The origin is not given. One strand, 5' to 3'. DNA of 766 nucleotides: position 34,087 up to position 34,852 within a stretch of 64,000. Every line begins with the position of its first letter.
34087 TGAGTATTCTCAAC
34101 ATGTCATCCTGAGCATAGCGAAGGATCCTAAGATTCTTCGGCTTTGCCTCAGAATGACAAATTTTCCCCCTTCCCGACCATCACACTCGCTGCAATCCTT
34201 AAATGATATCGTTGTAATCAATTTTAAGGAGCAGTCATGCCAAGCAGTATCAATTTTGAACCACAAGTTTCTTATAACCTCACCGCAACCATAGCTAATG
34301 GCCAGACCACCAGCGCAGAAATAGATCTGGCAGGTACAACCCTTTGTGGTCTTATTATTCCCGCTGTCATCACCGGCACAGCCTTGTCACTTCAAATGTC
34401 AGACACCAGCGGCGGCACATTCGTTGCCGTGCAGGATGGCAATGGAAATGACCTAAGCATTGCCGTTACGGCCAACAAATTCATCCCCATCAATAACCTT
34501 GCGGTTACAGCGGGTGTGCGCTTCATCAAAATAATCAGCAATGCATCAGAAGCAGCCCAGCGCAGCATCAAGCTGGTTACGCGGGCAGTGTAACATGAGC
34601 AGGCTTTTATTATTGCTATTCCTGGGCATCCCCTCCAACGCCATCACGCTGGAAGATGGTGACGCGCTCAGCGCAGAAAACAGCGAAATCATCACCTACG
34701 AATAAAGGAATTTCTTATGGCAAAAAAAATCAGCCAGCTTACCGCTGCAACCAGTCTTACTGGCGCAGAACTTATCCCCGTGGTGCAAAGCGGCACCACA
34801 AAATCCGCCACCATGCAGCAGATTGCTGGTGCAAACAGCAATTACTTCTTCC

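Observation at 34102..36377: Orphan phage-type receptor-binding and polysaccharide-lyase cassette, bracketed by palindromic elements and abutting an exopolysaccharide locus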

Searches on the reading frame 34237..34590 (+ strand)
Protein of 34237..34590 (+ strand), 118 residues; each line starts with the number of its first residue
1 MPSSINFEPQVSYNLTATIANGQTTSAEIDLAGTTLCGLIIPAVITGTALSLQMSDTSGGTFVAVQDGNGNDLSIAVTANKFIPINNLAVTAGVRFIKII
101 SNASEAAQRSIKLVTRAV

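Call 3: search_protein_families(library=pfam, proteins=[window:34237-34590:+], max_evalue=1)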
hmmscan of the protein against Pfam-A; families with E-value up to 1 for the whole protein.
window:34237-34590:+ (118 aa): 0 families

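Call 4: search_protein_families(library=phrogs, proteins=[window:34237-34590:+], max_evalue=1)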
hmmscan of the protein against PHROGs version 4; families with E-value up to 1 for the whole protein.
window:34237-34590:+ (118 aa): 3 families
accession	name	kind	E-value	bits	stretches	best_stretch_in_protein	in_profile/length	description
phrog_5707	-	unknown function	0.00048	21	1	11-90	13-102/134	-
phrog_26249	-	unknown function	0.16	10.3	1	25-108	1211-1292/1925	-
phrog_26121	-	unknown function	0.22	11.5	1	62-115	25-76/332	-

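Call 14: find_homologous_proteins(query=window:34237-34590:+)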
Query window:34237-34590:+ (118 aa): 16 proteins with E <= 0.001 among 32 candidates.
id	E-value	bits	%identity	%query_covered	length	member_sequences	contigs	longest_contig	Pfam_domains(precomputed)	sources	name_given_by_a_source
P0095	4.9e-56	205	83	100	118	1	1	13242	-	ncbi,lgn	-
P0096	3.8e-55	202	82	100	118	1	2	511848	-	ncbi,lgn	-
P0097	2.2e-46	174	69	100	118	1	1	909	-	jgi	jgi:hypothetical protein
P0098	2.7e-41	158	68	96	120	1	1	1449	-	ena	-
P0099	4.4e-40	154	65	98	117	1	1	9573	-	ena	-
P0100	8.1e-40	153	64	100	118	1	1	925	-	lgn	-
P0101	1.7e-38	149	62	98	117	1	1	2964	-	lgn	-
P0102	1.8e-38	149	64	98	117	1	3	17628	-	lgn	-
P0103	6.3e-30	121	98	55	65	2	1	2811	-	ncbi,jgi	jgi:hypothetical protein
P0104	4.3e-26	109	53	86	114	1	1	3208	-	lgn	-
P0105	1.8e-24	104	43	100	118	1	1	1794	-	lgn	-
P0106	2.2e-23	100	50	93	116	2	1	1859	-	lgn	-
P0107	2.9e-18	84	49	85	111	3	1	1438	-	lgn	-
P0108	9.8e-17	79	42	96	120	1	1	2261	-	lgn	-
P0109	1.6e-11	62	41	93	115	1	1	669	-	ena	-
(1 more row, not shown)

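Call 21: find_encoding_contigs(protein=P0102, flank=10000, max_places=2)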
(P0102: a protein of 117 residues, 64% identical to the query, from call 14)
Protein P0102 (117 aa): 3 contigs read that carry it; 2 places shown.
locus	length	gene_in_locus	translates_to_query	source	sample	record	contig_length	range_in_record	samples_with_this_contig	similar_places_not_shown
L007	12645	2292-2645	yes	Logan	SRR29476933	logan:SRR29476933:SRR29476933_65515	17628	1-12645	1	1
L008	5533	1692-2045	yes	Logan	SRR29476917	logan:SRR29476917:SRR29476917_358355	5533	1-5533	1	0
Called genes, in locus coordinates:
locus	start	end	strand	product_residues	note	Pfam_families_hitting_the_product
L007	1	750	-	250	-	?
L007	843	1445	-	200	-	PF00293:NUDIX (weak)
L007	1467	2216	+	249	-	PF00459:Inositol_P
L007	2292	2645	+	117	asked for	-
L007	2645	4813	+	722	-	PF03629:SASA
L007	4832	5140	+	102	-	-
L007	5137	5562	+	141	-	PF00072:Response_reg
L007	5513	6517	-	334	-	-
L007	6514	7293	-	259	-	PF03808:Glyco_tran_WecG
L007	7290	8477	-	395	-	PF02350:Epimerase_2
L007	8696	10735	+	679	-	PF02706:Wzz (weak), PF13807:GNVR (faint), PF13614:AAA_31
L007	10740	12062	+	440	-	PF10082:BBP2_2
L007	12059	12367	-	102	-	PF01740:STAS, PF13466:STAS_2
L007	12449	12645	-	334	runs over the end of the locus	PF09982:LpxR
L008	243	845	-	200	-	PF00293:NUDIX (weak)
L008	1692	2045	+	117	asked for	-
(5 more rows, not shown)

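Call 24: predict_structure(alignment_id=A2)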
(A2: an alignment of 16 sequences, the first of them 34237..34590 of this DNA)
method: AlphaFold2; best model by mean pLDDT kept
length: 118 residues; sequences in the alignment: 16
mean_pLDDT: 83.1   pTM: 0.73
mean pLDDT of the five models: 83.1, 79.2, 79.0, 78.7, 73.7
residues with pLDDT >= 90: 35; 70-90: 70; 50-70: 8; < 50: 5
segments of 3 or more residues with pLDDT < 50: 1-3
pLDDT, mean of each block of 10 residues (from residue 1): 49 81 92 86 86 91 88 85 81 86 89 84
secondary structure, 60 per line:
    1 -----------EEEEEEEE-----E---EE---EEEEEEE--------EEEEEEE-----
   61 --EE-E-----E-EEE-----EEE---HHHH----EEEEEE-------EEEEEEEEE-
elements in order: E12-19 E34-40 E49-55 E74-76 E82-84 H88-91 E96-101 E109-117

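Call 57: find_related_loci(query=A2, collection=viral_contigs, flank=10000)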
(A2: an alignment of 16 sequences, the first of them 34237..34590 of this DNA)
Query A2 (118 aa) in viral_contigs; peptide patterns used: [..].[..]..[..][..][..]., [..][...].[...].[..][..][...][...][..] (x = any residue, [..] = any of these).
249 stretches matched a pattern; 149 encode a relative of the query (tblastn E <= 1e-3); the best 80 are kept; 80 distinct loci.
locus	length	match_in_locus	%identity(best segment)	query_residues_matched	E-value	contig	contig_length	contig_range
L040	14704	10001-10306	48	16-118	6e-24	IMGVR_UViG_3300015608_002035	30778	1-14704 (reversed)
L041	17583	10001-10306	48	16-118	6e-24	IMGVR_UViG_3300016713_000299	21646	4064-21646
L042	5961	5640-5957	44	3-106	8e-24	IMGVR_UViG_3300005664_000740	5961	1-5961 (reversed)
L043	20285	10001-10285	43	16-111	1e-21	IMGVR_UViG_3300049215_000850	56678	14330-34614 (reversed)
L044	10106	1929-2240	41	14-118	3e-20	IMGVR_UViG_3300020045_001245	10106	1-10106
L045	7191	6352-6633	44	19-110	3e-19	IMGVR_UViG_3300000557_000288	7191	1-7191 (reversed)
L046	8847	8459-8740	44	19-110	3e-19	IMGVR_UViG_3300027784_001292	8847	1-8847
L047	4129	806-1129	41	6-116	5e-19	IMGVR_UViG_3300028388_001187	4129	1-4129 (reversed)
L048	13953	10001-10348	37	2-118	1e-18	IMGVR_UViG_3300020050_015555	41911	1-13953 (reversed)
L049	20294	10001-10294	41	17-114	3e-18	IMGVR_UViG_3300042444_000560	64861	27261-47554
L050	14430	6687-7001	42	16-118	3e-18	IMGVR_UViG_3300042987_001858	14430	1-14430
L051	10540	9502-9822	39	7-118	1e-17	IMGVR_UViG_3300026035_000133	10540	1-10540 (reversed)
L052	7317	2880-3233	37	3-118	1e-17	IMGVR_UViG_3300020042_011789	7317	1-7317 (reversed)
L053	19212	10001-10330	37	11-118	5e-17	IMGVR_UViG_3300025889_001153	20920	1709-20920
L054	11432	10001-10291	40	18-116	1e-16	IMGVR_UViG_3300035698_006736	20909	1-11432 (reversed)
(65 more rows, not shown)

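Call 58: find_related_loci(query=A2, collection=metagenome_contigs, flank=10000)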
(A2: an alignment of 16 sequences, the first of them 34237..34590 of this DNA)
Query A2 (118 aa) in metagenome_contigs; peptide patterns used: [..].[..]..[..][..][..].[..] (x = any residue, [..] = any of these).
301 stretches matched a pattern; 12 encode a relative of the query (tblastn E <= 1e-3); 12 distinct loci.
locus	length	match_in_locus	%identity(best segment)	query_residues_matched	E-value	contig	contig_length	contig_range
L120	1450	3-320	79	13-118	5e-57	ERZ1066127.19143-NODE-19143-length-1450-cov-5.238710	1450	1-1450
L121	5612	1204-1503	51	15-116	9e-27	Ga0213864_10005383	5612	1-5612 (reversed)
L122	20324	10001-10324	39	6-113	2e-18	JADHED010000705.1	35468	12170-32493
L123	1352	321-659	40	10-118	3e-17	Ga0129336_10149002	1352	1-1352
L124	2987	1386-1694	41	16-116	7e-17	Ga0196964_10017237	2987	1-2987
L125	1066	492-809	37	11-111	2e-16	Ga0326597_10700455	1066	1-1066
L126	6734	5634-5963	34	6-118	3e-16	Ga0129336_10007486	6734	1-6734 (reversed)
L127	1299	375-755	37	3-113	4e-16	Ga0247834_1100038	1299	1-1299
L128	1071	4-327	39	16-118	7e-16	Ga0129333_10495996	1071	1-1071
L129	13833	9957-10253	33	16-114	5e-12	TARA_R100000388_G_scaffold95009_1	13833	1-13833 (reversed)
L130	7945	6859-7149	35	15-113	9e-10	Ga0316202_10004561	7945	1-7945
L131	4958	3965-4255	35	15-113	9e-9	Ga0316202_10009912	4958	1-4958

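Call 63: search_protein_families(library=padloc, proteins=[window:34237-34590:+], max_evalue=0.1)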
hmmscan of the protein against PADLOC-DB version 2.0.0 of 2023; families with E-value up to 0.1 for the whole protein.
window:34237-34590:+ (118 aa): 0 families

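Call 64: search_protein_families(library=ncbifam, proteins=[window:34237-34590:+], max_evalue=0.001)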
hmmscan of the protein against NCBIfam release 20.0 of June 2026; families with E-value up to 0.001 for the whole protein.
window:34237-34590:+ (118 aa): 0 families

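Call 71: fold_search(model_id=the predicted structure, library=viral)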
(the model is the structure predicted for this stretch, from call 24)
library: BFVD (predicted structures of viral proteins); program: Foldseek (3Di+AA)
matches with E <= 10: 1759; with E <= 0.001: 12
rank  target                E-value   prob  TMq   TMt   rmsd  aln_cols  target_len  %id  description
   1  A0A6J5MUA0            1.1e-11  1.00  0.86  0.78   3.0       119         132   31  Uncharacterized protein [uncultured Caudovirales phage]
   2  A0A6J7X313            1.8e-09  1.00  0.83  0.83   1.4       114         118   25  Uncharacterized protein [uncultured Caudovirales phage]
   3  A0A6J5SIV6            5.0e-09  1.00  0.80  0.77   4.9       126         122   33  Uncharacterized protein [uncultured Caudovirales phage]
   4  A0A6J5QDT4            1.2e-08  1.00  0.86  0.80   1.3       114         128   22  Uncharacterized protein [uncultured Caudovirales phage]
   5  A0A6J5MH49            1.5e-05  1.00  0.59  0.61   4.4       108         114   21  Uncharacterized protein [uncultured Caudovirales phage]
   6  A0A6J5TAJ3            3.2e-05  1.00  0.69  0.69   7.5       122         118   16  Uncharacterized protein [uncultured Caudovirales phage]
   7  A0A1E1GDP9            2.4e-04  1.00  0.60  0.64   3.3       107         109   18  (no name in the UniProt tables at hand)
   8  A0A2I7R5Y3            4.4e-04  1.00  0.59  0.56   4.0       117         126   13  (no name in the UniProt tables at hand)
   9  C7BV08                6.0e-04  1.00  0.46  0.24   7.8       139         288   14  Uncharacterized protein [Synechococcus phage S-RSM4]
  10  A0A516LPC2            6.4e-04  1.00  0.51  0.56   7.0       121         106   15  (no name in the UniProt tables at hand)
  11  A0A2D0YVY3            7.9e-04  1.00  0.59  0.64   3.8       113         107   12  (no name in the UniProt tables at hand)
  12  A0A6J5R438            9.3e-04  1.00  0.45  0.39   5.6       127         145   20  Uncharacterized protein [uncultured Caudovirales phage]
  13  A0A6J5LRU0            1.0e-03  1.00  0.53  0.49   6.6       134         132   25  Uncharacterized protein [uncultured Caudovirales phage]
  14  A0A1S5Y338            1.1e-03  1.00  0.47  0.47   4.7       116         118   18  Uncharacterized protein [uncultured archaeal virus]
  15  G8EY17                1.2e-03  1.00  0.58  0.62   4.1       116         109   12  Uncharacterized protein [Synechococcus phage S-CAM8]
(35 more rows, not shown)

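Call 72: search_protein_families(library=pfam, proteins=[L007:2645-4810:+, L007:5513-6517:-, L007:4832-5137:+], max_evalue=0.01)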
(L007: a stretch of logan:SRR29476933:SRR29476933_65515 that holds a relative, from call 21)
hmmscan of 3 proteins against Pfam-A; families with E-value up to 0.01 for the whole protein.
L007:2645-4810:+ (722 aa): 1 family
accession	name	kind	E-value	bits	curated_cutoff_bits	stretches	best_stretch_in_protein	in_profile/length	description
PF03629.24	SASA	-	7.8e-13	49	24.8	1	450-590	85-212/226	Carbohydrate esterase, sialic acid-specific acetylesterase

L007:5513-6517:- (334 aa): 0 families

L007:4832-5137:+ (102 aa): 0 families

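Call 79: search_dna_similar(query=window:34237-34590:+, collection=phages, mode=protein, max_evalue=0.001, max_rows=20)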
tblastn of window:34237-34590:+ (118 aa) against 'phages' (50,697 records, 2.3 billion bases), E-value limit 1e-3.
No match.

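Call 83: find_related_loci(query=L007:2645-4810:+, collection=viral_contigs, flank=6000)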
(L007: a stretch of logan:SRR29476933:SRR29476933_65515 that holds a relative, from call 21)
Query L007:2645-4810:+ (722 aa) in viral_contigs; peptide patterns used: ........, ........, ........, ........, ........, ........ (x = any residue, [..] = any of these).
3 stretches matched a pattern; 1 encode a relative of the query (tblastn E <= 1e-3); 1 distinct loci.
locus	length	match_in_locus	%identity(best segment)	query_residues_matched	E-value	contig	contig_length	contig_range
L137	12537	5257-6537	24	319-719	1e-27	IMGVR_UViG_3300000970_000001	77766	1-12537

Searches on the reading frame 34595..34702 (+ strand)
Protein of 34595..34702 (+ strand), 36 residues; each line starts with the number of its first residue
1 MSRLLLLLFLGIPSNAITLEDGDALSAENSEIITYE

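Call 3: search_protein_families(library=pfam, proteins=[window:34595-34702:+], max_evalue=1)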
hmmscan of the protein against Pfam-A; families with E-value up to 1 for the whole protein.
window:34595-34702:+ (36 aa): 0 families

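Call 4: search_protein_families(library=phrogs, proteins=[window:34595-34702:+], max_evalue=1)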
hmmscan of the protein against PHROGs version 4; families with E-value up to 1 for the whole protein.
window:34595-34702:+ (36 aa): 0 families

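Call 63: search_protein_families(library=padloc, proteins=[window:34595-34702:+], max_evalue=0.1)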
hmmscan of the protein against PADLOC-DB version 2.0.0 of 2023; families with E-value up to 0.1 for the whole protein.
window:34595-34702:+ (36 aa): 0 families

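Call 64: search_protein_families(library=ncbifam, proteins=[window:34595-34702:+], max_evalue=0.001)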
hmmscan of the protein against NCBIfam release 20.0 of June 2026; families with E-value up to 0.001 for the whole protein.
window:34595-34702:+ (36 aa): 0 families

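Call 77: search_dna_similar(query=window:34595-34702:+, collection=phages, mode=protein, max_evalue=10, max_rows=15)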
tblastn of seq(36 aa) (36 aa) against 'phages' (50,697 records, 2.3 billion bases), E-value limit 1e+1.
No match.
